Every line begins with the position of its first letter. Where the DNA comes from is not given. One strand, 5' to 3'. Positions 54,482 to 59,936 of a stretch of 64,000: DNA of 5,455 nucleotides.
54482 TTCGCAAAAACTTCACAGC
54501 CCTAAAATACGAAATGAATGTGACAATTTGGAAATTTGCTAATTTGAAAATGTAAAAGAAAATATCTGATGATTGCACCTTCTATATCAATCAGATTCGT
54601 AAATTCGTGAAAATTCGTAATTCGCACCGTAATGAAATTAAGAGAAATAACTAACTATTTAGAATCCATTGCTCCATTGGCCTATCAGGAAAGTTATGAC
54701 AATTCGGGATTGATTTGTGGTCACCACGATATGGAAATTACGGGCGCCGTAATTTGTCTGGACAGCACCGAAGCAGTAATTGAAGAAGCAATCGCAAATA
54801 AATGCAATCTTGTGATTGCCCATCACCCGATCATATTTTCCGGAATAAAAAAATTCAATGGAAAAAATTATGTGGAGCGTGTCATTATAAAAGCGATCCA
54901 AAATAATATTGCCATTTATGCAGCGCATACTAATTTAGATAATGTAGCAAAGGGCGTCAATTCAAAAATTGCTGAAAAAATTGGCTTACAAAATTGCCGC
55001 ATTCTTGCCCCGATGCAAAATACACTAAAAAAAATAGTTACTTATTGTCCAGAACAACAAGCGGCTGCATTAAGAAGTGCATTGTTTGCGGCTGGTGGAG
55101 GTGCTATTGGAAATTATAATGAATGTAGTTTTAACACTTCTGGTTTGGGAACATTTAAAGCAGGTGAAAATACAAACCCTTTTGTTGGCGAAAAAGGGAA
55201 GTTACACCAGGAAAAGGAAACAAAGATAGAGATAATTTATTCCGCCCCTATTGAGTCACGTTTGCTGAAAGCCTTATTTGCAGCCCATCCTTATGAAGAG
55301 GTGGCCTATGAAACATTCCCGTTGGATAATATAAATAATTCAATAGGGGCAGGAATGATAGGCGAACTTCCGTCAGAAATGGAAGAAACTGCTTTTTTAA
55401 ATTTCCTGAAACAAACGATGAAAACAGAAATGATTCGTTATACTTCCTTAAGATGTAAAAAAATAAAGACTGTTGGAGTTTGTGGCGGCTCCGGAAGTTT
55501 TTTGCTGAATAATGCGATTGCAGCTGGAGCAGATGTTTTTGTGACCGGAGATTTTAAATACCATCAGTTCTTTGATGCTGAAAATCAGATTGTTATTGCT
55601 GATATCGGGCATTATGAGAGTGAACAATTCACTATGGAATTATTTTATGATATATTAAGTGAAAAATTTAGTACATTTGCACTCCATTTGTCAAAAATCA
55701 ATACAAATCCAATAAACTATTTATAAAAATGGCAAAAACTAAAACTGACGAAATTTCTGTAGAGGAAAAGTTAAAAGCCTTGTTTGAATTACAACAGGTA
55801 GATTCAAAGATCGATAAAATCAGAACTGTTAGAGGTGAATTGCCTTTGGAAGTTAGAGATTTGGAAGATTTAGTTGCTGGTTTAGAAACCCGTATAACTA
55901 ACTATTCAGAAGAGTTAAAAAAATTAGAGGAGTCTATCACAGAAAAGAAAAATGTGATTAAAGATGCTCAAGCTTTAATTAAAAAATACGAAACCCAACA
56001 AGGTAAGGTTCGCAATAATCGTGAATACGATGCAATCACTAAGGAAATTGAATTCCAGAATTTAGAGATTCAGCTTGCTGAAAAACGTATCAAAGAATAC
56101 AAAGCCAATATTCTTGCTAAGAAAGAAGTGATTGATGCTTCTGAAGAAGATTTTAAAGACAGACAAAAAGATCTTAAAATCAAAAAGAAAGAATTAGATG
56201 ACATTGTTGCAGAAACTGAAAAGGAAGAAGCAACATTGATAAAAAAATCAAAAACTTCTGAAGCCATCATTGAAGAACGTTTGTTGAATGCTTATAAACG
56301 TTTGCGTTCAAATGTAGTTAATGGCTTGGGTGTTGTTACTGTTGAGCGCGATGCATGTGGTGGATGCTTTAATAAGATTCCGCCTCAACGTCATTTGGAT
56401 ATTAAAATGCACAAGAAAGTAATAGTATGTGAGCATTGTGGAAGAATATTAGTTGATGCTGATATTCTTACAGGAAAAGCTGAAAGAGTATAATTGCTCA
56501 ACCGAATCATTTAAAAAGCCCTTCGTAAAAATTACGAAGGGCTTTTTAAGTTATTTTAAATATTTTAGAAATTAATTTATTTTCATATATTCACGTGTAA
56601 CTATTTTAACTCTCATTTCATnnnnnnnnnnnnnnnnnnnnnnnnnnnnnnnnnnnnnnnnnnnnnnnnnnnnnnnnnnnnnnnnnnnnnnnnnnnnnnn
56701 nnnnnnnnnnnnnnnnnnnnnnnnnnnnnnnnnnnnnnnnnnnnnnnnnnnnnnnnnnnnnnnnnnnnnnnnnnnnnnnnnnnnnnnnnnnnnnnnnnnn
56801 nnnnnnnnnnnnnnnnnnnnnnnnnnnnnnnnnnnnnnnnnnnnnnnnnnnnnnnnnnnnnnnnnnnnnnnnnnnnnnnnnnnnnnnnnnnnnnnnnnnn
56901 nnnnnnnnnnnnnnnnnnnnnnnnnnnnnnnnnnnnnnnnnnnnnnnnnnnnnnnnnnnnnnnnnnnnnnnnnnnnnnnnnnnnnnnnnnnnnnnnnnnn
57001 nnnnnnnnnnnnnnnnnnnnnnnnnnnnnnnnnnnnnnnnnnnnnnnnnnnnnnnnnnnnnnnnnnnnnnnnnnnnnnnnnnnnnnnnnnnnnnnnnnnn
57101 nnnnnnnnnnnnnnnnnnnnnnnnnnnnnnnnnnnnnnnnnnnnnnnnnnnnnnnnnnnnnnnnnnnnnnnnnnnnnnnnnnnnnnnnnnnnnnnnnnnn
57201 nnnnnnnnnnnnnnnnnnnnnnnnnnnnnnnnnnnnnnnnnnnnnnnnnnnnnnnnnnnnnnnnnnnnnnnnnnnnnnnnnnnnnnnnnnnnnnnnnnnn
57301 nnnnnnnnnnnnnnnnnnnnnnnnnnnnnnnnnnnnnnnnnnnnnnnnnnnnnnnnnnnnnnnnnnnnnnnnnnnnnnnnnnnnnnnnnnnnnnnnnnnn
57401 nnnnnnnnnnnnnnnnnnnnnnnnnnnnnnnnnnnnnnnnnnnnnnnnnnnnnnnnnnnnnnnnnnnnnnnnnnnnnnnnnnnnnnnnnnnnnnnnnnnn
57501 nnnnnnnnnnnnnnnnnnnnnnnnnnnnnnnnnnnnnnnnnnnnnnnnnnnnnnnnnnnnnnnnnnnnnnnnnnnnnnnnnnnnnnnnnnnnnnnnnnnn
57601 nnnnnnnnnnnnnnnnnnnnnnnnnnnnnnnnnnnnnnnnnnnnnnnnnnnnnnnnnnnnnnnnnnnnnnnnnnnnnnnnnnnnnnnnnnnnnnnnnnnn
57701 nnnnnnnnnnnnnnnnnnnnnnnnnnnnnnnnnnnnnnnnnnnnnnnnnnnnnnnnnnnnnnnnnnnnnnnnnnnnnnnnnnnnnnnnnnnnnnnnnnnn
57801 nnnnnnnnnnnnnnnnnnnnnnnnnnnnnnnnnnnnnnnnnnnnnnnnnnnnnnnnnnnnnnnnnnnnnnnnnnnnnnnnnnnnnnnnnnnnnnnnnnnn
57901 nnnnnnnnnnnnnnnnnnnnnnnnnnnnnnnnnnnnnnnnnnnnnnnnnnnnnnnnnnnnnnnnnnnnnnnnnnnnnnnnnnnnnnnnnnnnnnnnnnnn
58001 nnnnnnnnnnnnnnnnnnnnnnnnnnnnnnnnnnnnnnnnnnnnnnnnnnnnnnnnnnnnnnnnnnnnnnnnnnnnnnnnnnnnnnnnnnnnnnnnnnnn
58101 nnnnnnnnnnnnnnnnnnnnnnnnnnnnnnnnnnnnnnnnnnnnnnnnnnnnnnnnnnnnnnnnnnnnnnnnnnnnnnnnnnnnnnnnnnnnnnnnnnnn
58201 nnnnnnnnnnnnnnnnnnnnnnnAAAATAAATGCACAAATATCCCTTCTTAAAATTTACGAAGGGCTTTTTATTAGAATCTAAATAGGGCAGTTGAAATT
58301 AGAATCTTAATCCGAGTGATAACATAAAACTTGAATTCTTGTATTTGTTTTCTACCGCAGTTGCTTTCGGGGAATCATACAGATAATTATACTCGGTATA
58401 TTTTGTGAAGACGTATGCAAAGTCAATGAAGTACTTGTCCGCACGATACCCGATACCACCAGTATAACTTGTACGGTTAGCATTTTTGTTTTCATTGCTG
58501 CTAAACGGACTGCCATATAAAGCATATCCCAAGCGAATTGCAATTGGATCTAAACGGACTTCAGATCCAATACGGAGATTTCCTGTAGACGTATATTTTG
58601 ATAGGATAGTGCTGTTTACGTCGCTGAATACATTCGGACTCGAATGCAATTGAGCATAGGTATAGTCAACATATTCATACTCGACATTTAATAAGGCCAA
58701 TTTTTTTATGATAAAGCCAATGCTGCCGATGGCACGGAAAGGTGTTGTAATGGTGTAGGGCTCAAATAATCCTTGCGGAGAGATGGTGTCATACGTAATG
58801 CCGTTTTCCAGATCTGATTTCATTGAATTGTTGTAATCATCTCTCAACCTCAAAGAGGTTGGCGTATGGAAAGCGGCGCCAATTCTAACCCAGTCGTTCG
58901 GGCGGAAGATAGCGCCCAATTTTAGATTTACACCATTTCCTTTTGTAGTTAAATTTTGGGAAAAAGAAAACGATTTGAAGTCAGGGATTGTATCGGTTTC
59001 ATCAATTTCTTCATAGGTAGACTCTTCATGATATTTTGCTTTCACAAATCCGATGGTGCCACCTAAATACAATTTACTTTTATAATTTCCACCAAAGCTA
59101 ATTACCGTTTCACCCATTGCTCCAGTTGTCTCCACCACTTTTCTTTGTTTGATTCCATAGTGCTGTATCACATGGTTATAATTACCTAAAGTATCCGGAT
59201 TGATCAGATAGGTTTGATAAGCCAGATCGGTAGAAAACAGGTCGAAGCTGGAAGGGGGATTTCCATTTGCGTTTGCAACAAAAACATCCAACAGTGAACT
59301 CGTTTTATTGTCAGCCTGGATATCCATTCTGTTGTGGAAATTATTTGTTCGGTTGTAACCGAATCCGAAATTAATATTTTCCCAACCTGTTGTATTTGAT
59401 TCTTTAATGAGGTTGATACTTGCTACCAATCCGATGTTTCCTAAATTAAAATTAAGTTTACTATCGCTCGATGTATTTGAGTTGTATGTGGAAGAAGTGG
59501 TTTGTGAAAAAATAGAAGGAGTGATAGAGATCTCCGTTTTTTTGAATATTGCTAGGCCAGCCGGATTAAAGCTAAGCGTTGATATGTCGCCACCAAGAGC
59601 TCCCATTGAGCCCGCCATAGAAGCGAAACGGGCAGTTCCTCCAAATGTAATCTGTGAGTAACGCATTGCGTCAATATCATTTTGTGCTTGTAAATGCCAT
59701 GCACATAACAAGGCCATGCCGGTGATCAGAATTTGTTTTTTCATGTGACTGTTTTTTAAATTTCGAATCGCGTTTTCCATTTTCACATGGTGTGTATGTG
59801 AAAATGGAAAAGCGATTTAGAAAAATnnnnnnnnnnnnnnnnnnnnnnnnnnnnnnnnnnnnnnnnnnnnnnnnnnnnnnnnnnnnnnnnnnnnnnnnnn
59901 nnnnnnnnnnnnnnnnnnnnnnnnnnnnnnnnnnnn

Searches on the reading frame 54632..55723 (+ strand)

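Call 68: search_protein_families(library=pfam, proteins=[window:54632-55723:+], max_evalue=0.001)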
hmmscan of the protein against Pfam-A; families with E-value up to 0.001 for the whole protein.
window:54632-55723:+ (364 aa): 1 family
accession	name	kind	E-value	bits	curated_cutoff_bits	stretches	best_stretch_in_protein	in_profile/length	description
PF01784.24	DUF34_NIF3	-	1.3e-82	277.7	23.4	1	1-360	1-256/256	Duf34/NIF3 (NGG1p interacting factor 3)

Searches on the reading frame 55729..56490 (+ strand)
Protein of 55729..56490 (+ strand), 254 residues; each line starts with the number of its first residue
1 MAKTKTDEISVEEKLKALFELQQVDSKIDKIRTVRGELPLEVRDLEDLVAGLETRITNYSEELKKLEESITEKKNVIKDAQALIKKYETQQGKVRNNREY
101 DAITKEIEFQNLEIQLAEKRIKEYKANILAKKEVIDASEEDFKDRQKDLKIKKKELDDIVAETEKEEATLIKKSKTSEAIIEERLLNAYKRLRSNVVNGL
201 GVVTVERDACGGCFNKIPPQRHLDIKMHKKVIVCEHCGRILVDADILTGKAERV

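Call 68: search_protein_families(library=pfam, proteins=[window:55729-56490:+], max_evalue=0.001)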
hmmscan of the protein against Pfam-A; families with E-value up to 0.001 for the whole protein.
window:55729-56490:+ (254 aa): 1 family
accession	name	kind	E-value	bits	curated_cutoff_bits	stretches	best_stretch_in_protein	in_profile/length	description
PF02591.20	Zn_ribbon_9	-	1.1e-13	51.5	29.1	1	209-241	1-33/33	C4-type zinc ribbon domain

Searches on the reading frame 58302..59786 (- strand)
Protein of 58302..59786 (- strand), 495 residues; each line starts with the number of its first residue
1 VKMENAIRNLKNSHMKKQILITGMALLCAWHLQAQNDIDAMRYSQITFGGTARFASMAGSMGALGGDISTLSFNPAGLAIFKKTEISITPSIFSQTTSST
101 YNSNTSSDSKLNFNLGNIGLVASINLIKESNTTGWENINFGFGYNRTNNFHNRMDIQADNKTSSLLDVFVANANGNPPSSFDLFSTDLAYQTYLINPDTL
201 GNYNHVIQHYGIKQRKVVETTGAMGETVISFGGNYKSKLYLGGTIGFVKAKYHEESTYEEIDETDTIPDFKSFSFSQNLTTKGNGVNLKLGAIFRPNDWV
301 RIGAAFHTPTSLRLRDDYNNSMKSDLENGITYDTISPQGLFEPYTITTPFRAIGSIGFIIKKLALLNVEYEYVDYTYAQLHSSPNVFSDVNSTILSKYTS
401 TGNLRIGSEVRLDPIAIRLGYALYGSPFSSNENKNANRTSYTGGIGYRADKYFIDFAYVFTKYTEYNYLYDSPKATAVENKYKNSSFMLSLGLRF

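Call 4: search_protein_families(library=pfam, proteins=[window:58302-59786:-], max_evalue=1)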
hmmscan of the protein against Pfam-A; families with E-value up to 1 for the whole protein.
window:58302-59786:- (495 aa): 2 families
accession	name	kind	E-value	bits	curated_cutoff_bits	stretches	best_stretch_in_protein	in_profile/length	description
PF03349.22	Toluene_X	-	4.6e-11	42.3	29.7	2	269-491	186-415/421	Outer membrane protein transport protein (OMPP1/FadL/TodX)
PF03687.19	UPF0164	-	0.011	15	21.4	1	39-88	37-86/325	Uncharacterised protein family (UPF0164)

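Call 5: search_protein_families(library=ncbifam, proteins=[window:58302-59786:-], max_evalue=1)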
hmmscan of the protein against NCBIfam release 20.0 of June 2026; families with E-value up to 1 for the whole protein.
window:58302-59786:- (495 aa): 1 family
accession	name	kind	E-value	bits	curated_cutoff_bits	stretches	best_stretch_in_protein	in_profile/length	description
NF033709.1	PorV_fam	subfamily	5.2e-06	26.3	90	2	48-102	9-73/326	PorV/PorQ family protein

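Call 31: search_solved_structures(query=window:58302-59786:-, max_evalue=0.01)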
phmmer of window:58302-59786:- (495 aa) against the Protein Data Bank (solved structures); distinct sequences matched with E-value up to 0.01: 0.

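Call 36: search_solved_structures(query=window:58302-59786:-, max_evalue=10, show_alignments=1)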
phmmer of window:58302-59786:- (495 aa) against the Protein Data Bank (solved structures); distinct sequences matched with E-value up to 10: 0.

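Call 47: find_homologous_proteins(query=window:58302-59786:-)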
Query window:58302-59786:- (495 aa): 1894 proteins with E <= 0.001 among 8000 candidates; the best 120 are listed.
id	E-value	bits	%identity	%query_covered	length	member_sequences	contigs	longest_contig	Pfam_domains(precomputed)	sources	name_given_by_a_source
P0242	0.0e+0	1076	100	97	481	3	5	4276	PF03349.23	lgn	-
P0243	7.6e-293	989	93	97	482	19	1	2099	PF03349.23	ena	-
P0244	1.8e-287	972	92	97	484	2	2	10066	PF03349.23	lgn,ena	-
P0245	9.8e-252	854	79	97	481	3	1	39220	PF03349.23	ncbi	-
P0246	2.5e-249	846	78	97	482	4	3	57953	PF03349.23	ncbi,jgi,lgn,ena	-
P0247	6.9e-246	835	78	97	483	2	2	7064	PF03349.23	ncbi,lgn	-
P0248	7.8e-246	834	78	97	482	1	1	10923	PF03349.23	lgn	-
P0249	1.0e-245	834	78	97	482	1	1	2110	PF03349.23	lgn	-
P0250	3.3e-245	832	77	97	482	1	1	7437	PF03349.23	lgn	-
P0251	8.6e-244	828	77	97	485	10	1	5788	PF03349.23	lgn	-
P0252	1.5e-243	827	76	97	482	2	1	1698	PF03349.23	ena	-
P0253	1.5e-240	817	76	97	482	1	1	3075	PF03349.23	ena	-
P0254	7.7e-240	815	76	97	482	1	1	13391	PF03349.23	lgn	-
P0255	1.2e-239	814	75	97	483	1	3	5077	PF03349.23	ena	-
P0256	7.8e-239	811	76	97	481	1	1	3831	PF03349.23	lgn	-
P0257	1.2e-238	811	75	97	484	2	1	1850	PF03349.23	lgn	-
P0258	1.3e-236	804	75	97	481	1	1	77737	PF03349.23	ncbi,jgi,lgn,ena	ncbi:MAG TPA: hypothetical protein VGC65_06560 [Bacteroidia bacterium]|jgi:hypothetical protein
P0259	2.8e-236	803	75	97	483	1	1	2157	PF03349.23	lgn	-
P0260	1.1e-235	801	73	97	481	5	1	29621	PF03349.23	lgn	-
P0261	2.4e-235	800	75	97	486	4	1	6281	PF03349.23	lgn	-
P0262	4.4e-234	796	75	97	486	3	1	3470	PF03349.23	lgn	-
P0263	1.2e-230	784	75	97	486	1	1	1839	PF03349.23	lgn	-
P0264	4.0e-227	773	74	97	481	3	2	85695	PF03349.23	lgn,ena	-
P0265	2.4e-224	763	71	98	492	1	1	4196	PF03349.23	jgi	jgi:hypothetical protein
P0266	3.0e-223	760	70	97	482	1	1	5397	PF03349.23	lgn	-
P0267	1.9e-222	757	70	97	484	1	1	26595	PF03349.23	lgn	-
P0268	2.1e-220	750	72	93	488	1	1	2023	PF03349.23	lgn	-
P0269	6.1e-219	746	70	97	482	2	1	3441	PF03349.23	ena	-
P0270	2.7e-218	744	69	97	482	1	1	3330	PF03349.23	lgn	-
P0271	7.8e-217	739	77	86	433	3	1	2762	PF03349.23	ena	-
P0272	1.1e-216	738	70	97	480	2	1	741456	PF03349.23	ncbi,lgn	ncbi:MAG: hypothetical protein V4608_04240 [Bacteroidota bacterium]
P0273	2.0e-216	737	70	95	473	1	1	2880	PF03349.23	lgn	-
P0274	7.5e-216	735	70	97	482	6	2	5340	PF03349.23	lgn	-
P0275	3.0e-215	733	69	95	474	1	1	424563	PF03349.23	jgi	jgi:long-subunit fatty acid transport protein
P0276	3.3e-215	733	69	97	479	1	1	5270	PF03349.23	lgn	-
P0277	5.6e-215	733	68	97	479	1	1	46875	PF03349.23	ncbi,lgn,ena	-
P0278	9.1e-215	732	69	97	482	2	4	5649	PF03349.23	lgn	-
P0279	2.0e-214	731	69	97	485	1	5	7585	PF03349.23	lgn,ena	-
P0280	2.0e-214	731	70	97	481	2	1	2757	PF03349.23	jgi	jgi:long-subunit fatty acid transport protein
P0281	2.5e-214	730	69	97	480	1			PF03349.23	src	-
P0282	3.5e-214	730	70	97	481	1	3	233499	PF03349.23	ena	-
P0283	6.9e-214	729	69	97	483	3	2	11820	PF03349.23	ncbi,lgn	-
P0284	2.9e-213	727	69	97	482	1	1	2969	PF03349.23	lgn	-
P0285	3.7e-213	727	68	97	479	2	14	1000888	PF03349.23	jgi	jgi:long-subunit fatty acid transport protein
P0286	1.2e-212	725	69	96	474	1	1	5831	PF03349.23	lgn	-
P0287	3.5e-212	723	69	97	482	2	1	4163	PF03349.23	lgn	-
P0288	4.4e-212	723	68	97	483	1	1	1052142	PF03349.23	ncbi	ncbi:MAG: OmpP1/FadL family transporter [Bacteroidia bacterium]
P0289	1.2e-211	722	68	97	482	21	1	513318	PF03349.23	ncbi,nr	ncbi:MAG: outer membrane protein transport protein [Bacteroidia bacterium]|nr:outer membrane protein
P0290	1.5e-211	721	70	93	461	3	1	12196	PF03349.23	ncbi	ncbi:MAG: OmpP1/FadL family transporter, partial [Bacteroidia bacterium]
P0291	2.1e-211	721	69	97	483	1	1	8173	PF03349.23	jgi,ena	-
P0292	1.0e-210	719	68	97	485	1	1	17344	PF03349.23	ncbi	ncbi:MAG: OmpP1/FadL family transporter [Bacteroidota bacterium]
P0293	1.3e-210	718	67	97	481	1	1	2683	PF03349.23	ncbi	-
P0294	2.3e-210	717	68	97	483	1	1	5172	PF03349.23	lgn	-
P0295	8.3e-210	716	67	97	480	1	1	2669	PF03349.23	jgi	jgi:hypothetical protein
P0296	4.0e-209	713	66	97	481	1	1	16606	PF03349.23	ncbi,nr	ncbi:MAG: outer membrane protein transport protein [Bacteroidota bacterium]|nr:outer membrane protei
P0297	6.0e-209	713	67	97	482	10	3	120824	PF03349.23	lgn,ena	-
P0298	7.5e-208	709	66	97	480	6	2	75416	PF03349.23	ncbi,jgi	ncbi:MAG: hypothetical protein WAQ28_13125 [Bacteroidia bacterium]|jgi:hypothetical protein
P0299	1.3e-207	708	65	97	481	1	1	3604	PF03349.23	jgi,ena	-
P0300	1.8e-207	708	68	97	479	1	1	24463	PF03349.23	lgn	-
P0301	2.2e-207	708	66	97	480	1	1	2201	PF03349.23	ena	-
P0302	9.7e-207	705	65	97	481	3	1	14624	PF03349.23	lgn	-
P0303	3.7e-206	704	67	97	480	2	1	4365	PF03349.23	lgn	-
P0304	8.7e-205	699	67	95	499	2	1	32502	PF03349.23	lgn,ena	-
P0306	1.6e-204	698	66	97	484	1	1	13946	PF03349.23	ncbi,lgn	-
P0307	5.6e-204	696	65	97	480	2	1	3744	PF03349.23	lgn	-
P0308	1.1e-203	695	67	97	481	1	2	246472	PF03349.23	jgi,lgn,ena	jgi:long-subunit fatty acid transport protein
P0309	1.5e-203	695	66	97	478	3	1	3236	PF03349.23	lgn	-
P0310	5.2e-203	693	65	97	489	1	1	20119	PF03349.23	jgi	jgi:hypothetical protein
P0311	7.4e-203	693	64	97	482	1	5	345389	PF03349.23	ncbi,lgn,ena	-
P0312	8.2e-203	692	67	97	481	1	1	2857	PF03349.23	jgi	jgi:hypothetical protein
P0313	9.3e-203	692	65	97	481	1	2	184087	PF03349.23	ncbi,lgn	-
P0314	1.1e-202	692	65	97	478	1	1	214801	PF03349.23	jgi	jgi:long-subunit fatty acid transport protein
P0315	2.1e-202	691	64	99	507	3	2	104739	PF03349.23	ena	-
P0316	2.4e-202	691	64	97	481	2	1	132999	PF03349.23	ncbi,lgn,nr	ncbi:MAG: hypothetical protein JWP12_1827 [Bacteroidetes bacterium]|nr:hypothetical protein [Bactero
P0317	2.5e-202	691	65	97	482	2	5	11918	PF03349.23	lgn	-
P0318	3.5e-202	690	66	97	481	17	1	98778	PF03349.23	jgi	jgi:hypothetical protein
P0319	1.1e-201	689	65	97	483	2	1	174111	PF03349.23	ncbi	-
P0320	1.1e-201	689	65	97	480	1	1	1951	PF03349.23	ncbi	-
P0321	1.3e-201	689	64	97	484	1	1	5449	PF03349.23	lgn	-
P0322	3.0e-201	687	65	97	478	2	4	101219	PF03349.23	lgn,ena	-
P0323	3.4e-201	687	66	97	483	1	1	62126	PF03349.23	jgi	-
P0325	4.7e-201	687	65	97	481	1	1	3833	PF03349.23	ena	-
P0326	6.5e-201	686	66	97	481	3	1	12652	PF03349.23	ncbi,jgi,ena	jgi:hypothetical protein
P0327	1.5e-200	685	64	97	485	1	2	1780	PF03349.23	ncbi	-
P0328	2.7e-200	684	66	97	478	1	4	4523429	PF03349.23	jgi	jgi:long-subunit fatty acid transport protein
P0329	1.5e-199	682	65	97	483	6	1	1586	PF03349.23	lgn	-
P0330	2.9e-199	681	65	97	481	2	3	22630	PF03349.23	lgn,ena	-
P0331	8.1e-199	679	65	97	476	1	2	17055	PF03349.23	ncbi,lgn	-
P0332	2.5e-198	678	65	93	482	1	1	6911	PF03349.23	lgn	-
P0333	1.2e-197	675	65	97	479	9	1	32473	PF03349.23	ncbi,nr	ncbi:MAG: outer membrane protein transport protein [Bacteroidia bacterium]|nr:outer membrane protein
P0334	1.4e-197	675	63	97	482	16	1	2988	PF03349.23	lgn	-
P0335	1.0e-196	672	64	97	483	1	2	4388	PF03349.23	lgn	-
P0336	2.0e-196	671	66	93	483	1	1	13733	PF03349.23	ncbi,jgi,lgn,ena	jgi:long-subunit fatty acid transport protein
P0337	2.5e-196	671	64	97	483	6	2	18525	PF03349.23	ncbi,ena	-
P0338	2.9e-196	671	64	97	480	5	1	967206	PF03349.23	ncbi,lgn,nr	ncbi:MAG: hypothetical protein JWO09_3043 [Bacteroidetes bacterium]|nr:hypothetical protein [Bactero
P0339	5.4e-196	670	64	97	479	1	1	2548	PF03349.23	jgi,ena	-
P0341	2.8e-195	668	64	97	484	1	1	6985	PF03349.23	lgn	-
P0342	3.2e-195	667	64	97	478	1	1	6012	PF03349.23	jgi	jgi:hypothetical protein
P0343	3.3e-195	667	64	97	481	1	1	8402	PF03349.23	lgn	-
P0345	1.6e-194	665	64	97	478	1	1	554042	PF03349.23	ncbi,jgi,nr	ncbi:MAG: hypothetical protein K0S44_2864 [Bacteroidetes bacterium]|jgi:hypothetical protein|nr:hypo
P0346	1.9e-194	665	63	97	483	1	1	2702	PF03349.23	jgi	jgi:hypothetical protein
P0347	4.6e-194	664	63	97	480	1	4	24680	PF03349.23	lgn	-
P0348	5.0e-194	664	64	97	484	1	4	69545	PF03349.23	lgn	-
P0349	7.4e-194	663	64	97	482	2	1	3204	PF03349.23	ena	-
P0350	2.0e-193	662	65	97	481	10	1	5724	PF03349.23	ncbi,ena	-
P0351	2.5e-192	658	64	97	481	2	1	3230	PF03349.23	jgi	jgi:hypothetical protein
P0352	4.1e-192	657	62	97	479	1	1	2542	PF03349.23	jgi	jgi:long-subunit fatty acid transport protein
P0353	7.5e-192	656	62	97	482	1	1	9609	PF03349.23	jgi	jgi:long-subunit fatty acid transport protein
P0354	1.2e-191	656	62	97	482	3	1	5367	PF03349.23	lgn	-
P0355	1.5e-190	652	61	97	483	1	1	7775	PF03349.23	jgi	jgi:hypothetical protein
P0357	4.6e-190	650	62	97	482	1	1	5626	PF03349.23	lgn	-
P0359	7.9e-189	646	61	98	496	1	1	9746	PF03349.23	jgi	-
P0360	1.4e-188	646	61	97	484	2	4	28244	PF03349.23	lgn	-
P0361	3.0e-188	644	61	97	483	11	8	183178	PF03349.23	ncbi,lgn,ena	-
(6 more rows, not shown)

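Call 49: search_solved_structures(query=A3, max_evalue=10)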
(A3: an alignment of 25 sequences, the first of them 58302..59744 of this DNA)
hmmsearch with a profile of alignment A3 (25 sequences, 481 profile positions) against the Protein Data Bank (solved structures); distinct sequences matched with E-value up to 10: 0.
